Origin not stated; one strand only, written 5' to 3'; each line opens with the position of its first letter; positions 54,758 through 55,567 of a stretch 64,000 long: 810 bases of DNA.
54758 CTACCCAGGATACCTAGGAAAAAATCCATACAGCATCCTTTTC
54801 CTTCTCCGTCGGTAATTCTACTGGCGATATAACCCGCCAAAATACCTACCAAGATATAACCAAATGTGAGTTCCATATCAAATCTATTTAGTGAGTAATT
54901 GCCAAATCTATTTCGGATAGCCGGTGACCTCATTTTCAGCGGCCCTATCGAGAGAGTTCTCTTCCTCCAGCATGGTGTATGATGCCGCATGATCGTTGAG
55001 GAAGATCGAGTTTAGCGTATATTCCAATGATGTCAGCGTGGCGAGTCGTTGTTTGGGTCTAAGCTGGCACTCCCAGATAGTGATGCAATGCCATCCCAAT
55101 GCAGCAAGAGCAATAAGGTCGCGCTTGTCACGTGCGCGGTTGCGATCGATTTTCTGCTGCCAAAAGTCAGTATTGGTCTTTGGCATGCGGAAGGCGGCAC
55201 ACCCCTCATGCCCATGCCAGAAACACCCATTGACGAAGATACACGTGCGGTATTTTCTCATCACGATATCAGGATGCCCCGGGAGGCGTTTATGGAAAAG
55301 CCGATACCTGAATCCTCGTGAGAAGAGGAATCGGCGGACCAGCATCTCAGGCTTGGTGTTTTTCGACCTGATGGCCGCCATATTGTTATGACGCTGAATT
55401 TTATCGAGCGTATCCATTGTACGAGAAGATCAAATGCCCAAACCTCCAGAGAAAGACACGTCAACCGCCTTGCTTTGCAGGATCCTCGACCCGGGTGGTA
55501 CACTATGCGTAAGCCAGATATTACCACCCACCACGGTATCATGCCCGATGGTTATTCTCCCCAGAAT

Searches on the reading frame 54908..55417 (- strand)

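Call 3: search_protein_families(library=pfam, proteins=[window:54908-55417:-], max_evalue=0.1)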
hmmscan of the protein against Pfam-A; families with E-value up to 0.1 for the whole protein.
window:54908-55417:- (169 aa): 1 family
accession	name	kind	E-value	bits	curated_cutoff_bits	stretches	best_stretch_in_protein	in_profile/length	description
PF03852.21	Vsr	-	7.9e-32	109.4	27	1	1-71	1-71/74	DNA mismatch endonuclease Vsr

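Call 4: search_protein_families(library=ncbifam, proteins=[window:54908-55417:-], max_evalue=0.1)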
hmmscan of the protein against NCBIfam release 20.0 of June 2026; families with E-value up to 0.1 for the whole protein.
window:54908-55417:- (169 aa): 1 family
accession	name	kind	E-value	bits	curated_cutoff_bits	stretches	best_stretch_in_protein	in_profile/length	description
TIGR00632.1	vsr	subfamily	1.4e-41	141.5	97.85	1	1-118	2-119/119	DNA mismatch endonuclease Vsr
